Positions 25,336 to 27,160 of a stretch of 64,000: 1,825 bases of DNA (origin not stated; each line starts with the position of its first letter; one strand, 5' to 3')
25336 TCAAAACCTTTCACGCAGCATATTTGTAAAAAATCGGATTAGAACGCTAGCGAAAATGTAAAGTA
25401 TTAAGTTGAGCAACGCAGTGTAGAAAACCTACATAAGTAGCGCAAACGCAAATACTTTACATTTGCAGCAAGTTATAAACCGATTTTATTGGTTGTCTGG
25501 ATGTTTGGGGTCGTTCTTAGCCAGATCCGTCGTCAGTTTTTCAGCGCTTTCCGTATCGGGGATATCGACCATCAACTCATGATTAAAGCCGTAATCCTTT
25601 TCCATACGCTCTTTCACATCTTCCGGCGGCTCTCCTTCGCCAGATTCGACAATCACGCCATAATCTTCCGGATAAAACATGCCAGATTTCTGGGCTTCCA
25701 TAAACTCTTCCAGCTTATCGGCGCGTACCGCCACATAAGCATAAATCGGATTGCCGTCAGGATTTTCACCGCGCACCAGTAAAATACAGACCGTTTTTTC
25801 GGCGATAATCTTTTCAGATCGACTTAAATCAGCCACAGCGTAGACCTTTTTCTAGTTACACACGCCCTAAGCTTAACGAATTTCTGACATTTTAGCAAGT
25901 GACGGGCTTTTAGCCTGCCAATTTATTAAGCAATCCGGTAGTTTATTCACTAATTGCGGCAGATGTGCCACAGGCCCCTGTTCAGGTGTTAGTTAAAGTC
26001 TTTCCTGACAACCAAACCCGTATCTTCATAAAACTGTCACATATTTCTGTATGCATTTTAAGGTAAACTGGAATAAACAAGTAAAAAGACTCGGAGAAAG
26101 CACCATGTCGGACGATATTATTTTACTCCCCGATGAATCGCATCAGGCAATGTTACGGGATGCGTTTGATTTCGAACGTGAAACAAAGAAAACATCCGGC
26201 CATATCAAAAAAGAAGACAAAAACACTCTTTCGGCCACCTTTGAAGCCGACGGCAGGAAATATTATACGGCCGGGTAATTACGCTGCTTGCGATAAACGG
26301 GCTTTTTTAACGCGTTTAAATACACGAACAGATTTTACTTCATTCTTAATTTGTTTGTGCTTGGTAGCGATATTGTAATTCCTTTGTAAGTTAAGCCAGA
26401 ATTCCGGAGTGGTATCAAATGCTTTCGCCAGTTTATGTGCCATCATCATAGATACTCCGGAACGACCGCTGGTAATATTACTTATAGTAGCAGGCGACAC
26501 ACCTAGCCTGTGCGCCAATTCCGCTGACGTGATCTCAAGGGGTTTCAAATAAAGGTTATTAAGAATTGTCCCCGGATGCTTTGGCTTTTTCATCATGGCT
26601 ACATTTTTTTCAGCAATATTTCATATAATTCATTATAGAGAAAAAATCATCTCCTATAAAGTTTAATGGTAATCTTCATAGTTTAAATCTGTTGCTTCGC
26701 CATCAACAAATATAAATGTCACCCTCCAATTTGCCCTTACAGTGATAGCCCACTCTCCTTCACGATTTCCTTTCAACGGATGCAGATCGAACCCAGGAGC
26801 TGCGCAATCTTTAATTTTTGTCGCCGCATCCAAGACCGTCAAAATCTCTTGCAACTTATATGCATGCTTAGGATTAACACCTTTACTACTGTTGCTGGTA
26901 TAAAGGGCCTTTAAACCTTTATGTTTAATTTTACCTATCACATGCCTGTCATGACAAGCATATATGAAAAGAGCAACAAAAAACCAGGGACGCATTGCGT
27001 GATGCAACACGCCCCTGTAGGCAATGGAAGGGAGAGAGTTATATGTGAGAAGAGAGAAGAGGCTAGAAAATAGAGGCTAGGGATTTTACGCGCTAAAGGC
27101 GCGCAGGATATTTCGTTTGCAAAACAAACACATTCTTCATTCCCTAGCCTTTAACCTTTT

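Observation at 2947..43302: RcGTA-type head-tail genes keep canonical order but are dispersed over about 40 kb by insertions at nearly every gene junction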

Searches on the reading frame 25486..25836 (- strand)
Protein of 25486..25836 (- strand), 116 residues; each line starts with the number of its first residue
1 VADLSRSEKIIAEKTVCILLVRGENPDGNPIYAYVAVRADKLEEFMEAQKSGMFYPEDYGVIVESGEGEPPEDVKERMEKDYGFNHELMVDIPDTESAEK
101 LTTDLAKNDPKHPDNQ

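Call 5: search_protein_families(library=pfam, proteins=[window:25486-25836:-], max_evalue=0.01)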
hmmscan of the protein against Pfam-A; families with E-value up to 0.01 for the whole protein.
window:25486-25836:- (116 aa): 0 families

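Call 15: search_protein_families(library=phrogs, proteins=[window:25486-25836:-], max_evalue=0.01)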
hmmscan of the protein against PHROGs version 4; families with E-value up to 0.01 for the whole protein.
window:25486-25836:- (116 aa): 0 families

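Call 60: find_homologous_proteins(query=window:25486-25836:-, max_evalue=0.001)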
Query window:25486-25836:- (116 aa): 661 proteins with E <= 0.001 among 663 candidates; the best 120 are listed.
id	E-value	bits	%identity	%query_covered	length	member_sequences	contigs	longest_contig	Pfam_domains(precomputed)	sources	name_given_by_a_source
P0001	4.4e-71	254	100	100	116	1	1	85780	-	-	-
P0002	1.4e-55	204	78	100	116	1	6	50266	-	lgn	-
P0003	3.0e-55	203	77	100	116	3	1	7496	-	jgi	-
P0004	1.5e-54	201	78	100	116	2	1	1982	-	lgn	-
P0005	2.4e-54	200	77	100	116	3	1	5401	-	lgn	-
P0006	5.7e-54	199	78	100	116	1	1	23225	-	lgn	-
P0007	6.8e-53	195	76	100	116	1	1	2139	-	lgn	-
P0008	1.5e-52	194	74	100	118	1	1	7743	-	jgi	-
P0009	2.3e-52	194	76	100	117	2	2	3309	-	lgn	-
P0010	2.4e-52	194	75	100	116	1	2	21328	-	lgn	-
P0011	2.7e-52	193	73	100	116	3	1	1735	-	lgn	-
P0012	7.3e-52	192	74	100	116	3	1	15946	-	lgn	-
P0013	1.3e-51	191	74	100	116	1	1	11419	-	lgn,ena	-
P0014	4.3e-51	190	75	99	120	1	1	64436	-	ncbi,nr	ncbi:MAG: hypothetical protein MRY32_04565 [Rickettsiales bacterium]|nr:hypothetical protein [Ricket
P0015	6.2e-50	186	77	94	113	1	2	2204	-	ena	-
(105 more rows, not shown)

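Call 64: find_encoding_contigs(protein=P0001, flank=1000, max_places=4)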
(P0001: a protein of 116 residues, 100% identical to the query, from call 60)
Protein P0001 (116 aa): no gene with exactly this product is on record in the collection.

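Call 71: predict_structure(alignment_id=A1)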
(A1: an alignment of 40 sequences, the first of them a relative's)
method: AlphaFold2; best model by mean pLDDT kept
length: 116 residues; sequences in the alignment: 40
mean_pLDDT: 74.3   pTM: 0.63
mean pLDDT of the five models: 74.3, 70.3, 68.5, 66.8, 65.4
residues with pLDDT >= 90: 7; 70-90: 67; 50-70: 33; < 50: 9
segments of 3 or more residues with pLDDT < 50: 109-116
pLDDT, mean of each block of 10 residues (from residue 1): 60 77 85 87 82 81 90 88 71 57 58 43
secondary structure, 60 per line:
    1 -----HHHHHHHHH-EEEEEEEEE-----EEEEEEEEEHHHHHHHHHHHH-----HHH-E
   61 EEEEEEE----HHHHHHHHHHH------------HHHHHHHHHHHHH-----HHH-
elements in order: H6-14 E16-24 E30-38 H39-50 E60-67 H72-82 H95-107

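Call 74: fold_search(model_id=the predicted structure, library=pdb)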
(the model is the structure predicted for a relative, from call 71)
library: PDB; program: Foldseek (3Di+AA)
matches with E <= 10: 591; with E <= 0.001: 0
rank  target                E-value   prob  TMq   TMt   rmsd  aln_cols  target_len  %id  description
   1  8e5t_S                1.7e-01  0.15  0.21  0.16  13.1        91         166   21  Yeast co-transcriptional Noc1-Noc2 RNP assembly checkpoint intermediate (released 2023-04-12)
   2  9hvq_V                1.9e-01  0.33  0.22  0.09  11.4        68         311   20  Structure of the transcribing Pol II-DSIF-PAF-SPT6-RECQL5 complex (released 2025-07-16)
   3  6uz7_AS               2.1e-01  0.15  0.20  0.15  10.6        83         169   22  K.lactis 80S ribosome with p/PE tRNA and eIF5B (released 2020-01-15)
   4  4ddq_F                4.7e-01  0.16  0.26  0.09  12.9        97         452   10  Structural plasticity of the Bacillus subtilis GyrA homodimer (released 2013-02-13)
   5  3lw8_E                4.7e-01  0.07  0.19  0.12  17.1       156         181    7  Shigella IpgB2 in complex with human RhoA, GDP and Mg2+ (complex A) (released 2010-03-31)
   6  5z3g_W                6.5e-01  0.09  0.21  0.16  13.2        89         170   17  Cryo-EM structure of a nucleolar pre-60S ribosome (Rpf1-TAP) (released 2018-04-11)
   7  4hj3_A                6.5e-01  0.08  0.22  0.16  14.3       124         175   11  Crystal Structure of Rhodobacter Sphaeroides LOV protein (released 2013-01-16)
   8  8i9p_LS               8.8e-01  0.08  0.20  0.14  10.6        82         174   22  Cryo-EM structure of a Chaetomium thermophilum pre-60S ribosomal subunit - State Mak16 (released 2023-05-17)
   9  3j6x_60               8.8e-01  0.06  0.19  0.14  13.3        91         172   21  S. cerevisiae 80S ribosome bound with Taura syndrome virus (TSV) IRES, 5 degree rotation (Class II) (released 2014-06-11)
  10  9y42_BB               1.0e+00  0.03  0.16  0.10  13.4       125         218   10  Structure of naked mole-rat ribosome with P/E tRNA and eEF2 (rotated) (released 2026-02-18)
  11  8wwc_C                1.1e+00  0.11  0.27  0.27   9.7       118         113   14  De novo design binder of HRAS -120-4 (released 2024-10-09)
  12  6woo_S                1.1e+00  0.04  0.15  0.13  11.5        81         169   20  CryoEM structure of yeast 80S ribosome with Met-tRNAiMet, eIF5B, and GDP (released 2020-09-23)
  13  9cz2_XA               1.1e+00  0.03  0.16  0.09  19.1       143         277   12  Cryo-EM structure of a nautilus-like HflK/C assembly in complex with FtsH AAA protease (released 2024-11-13)
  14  3nm7_B                1.2e+00  0.13  0.18  0.27   8.3        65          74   14  Crystal Structure of Borrelia burgdorferi Pur-alpha (released 2010-10-06)
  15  3vhx_H                1.2e+00  0.12  0.23  0.28  11.0        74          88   12  The crystal structure of Arf6-MKLP1 (Mitotic kinesin-like protein 1) complex (released 2012-05-16)
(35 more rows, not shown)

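Call 75: fold_search(model_id=the predicted structure, library=viral)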
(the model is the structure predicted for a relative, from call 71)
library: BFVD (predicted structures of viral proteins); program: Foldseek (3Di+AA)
matches with E <= 10: 1270; with E <= 0.001: 0
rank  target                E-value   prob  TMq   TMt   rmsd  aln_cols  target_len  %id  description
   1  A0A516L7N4            5.4e-02  0.30  0.25  0.19  11.2       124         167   13  (no name in the UniProt tables at hand)
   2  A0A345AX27            6.5e-02  0.87  0.31  0.16   4.3        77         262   19  (no name in the UniProt tables at hand)
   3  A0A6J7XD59            6.9e-02  0.21  0.24  0.17  19.5       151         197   16  DUF3846 domain-containing protein [uncultured Caudovirales phage]
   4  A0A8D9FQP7            7.8e-02  0.11  0.17  0.12  17.7       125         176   18  Uncharacterized protein [uncultured marine phage]
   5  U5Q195                1.1e-01  0.14  0.23  0.18  19.5       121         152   12  Uncharacterized protein [Bacillus phage Staley]
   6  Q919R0                1.2e-01  0.20  0.26  0.07  15.4       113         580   16  CUN005 putative bro protein, similar to AcMNPV ORF2 [Culex nigripalpus nucleopolyhedrovirus (isolate Florida/1997)]
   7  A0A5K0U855            1.3e-01  0.13  0.22  0.07  17.6       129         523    8  Ribonuclease 3 [Yasminevirus sp. GU-2018]
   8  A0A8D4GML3            1.4e-01  0.47  0.29  0.11   8.8        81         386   17  (no name in the UniProt tables at hand)
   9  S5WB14                1.5e-01  0.13  0.21  0.19  11.2       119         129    5  Uncharacterized protein [Pseudomonas phage PaBG]
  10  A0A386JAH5            1.7e-01  0.23  0.34  0.10  15.4       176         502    8  Bro11 [Heliothis virescens ascovirus 3h]
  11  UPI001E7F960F         2.0e-01  0.11  0.24  0.21  14.6       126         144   15  (no name look-up for this kind of identifier)
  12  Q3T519                2.0e-01  0.09  0.11  0.06  14.5        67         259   16  Terminal protein [Enterobacteria phage PR3]
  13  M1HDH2                2.1e-01  0.82  0.32  0.60   5.2        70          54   13  Uncharacterized protein [Salmonella phage S16]
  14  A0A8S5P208            2.1e-01  0.41  0.26  0.38  13.3        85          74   14  Alpha-aminoadipate carrier protein [Myoviridae sp. ctegP15]
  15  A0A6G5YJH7            2.1e-01  0.28  0.27  0.33  10.1       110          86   13  (no name in the UniProt tables at hand)
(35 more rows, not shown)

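Call 85: find_encoding_contigs(protein=P0002, flank=10000, max_places=3)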
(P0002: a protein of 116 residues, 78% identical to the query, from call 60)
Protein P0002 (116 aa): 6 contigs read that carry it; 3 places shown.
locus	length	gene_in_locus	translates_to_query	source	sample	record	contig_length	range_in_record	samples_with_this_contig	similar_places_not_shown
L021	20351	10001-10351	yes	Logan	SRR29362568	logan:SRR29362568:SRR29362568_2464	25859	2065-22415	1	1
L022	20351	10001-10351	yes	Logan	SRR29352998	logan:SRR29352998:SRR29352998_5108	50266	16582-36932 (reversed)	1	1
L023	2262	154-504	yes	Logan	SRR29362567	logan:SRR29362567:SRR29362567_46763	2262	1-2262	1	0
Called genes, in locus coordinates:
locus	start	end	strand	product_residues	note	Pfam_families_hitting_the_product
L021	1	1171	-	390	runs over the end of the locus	-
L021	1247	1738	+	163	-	PF17289:Terminase_6C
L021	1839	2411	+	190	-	-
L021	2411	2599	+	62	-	-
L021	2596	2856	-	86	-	-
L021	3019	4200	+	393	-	PF04860:Phage_portal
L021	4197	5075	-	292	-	-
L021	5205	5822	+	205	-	PF04586:Peptidase_S78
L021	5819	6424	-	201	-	-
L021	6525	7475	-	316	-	-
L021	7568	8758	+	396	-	PF05065:Phage_capsid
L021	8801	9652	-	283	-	-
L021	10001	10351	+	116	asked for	-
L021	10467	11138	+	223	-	-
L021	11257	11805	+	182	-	PF24163:HCP (weak), PF05135:Phage_connect_1 (weak)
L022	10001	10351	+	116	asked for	-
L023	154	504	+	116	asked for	-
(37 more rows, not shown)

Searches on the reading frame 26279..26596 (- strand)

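Call 5: search_protein_families(library=pfam, proteins=[window:26279-26596:-], max_evalue=0.01)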
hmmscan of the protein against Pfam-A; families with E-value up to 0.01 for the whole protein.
window:26279-26596:- (105 aa): 6 families
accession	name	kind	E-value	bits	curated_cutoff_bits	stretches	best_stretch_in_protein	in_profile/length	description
PF01381.28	HTH_3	-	3.8e-11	43.3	23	1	17-67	5-55/55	Helix-turn-helix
PF13443.12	HTH_26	-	1.1e-06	29.2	22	1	21-65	10-55/63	Cro/C1-type HTH DNA-binding domain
PF13560.12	HTH_31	-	5.3e-06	27.1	27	1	23-65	16-59/64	Helix-turn-helix domain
PF12844.13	HTH_19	-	0.0001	22.6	30.2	1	17-65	8-56/64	Helix-turn-helix domain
PF08279.18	HTH_11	-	0.0015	18.8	25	1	11-40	5-34/55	HTH domain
PF13412.12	HTH_24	-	0.0019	18.2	21.9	1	11-39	8-35/48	Winged helix-turn-helix DNA-binding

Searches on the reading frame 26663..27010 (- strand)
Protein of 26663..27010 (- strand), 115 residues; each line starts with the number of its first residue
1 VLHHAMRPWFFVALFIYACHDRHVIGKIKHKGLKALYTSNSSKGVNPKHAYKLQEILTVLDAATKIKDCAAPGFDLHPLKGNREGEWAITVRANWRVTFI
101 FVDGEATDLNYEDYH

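Call 6: search_protein_families(library=pfam, proteins=[window:26663-27010:-], max_evalue=0.01)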
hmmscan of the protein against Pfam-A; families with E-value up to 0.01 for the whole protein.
window:26663-27010:- (115 aa): 1 family
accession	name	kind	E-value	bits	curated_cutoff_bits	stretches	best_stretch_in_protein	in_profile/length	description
PF05015.19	HigB-like_toxin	-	4.4e-15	56.4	27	1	28-115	3-91/91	RelE-like toxin of type II toxin-antitoxin system HigB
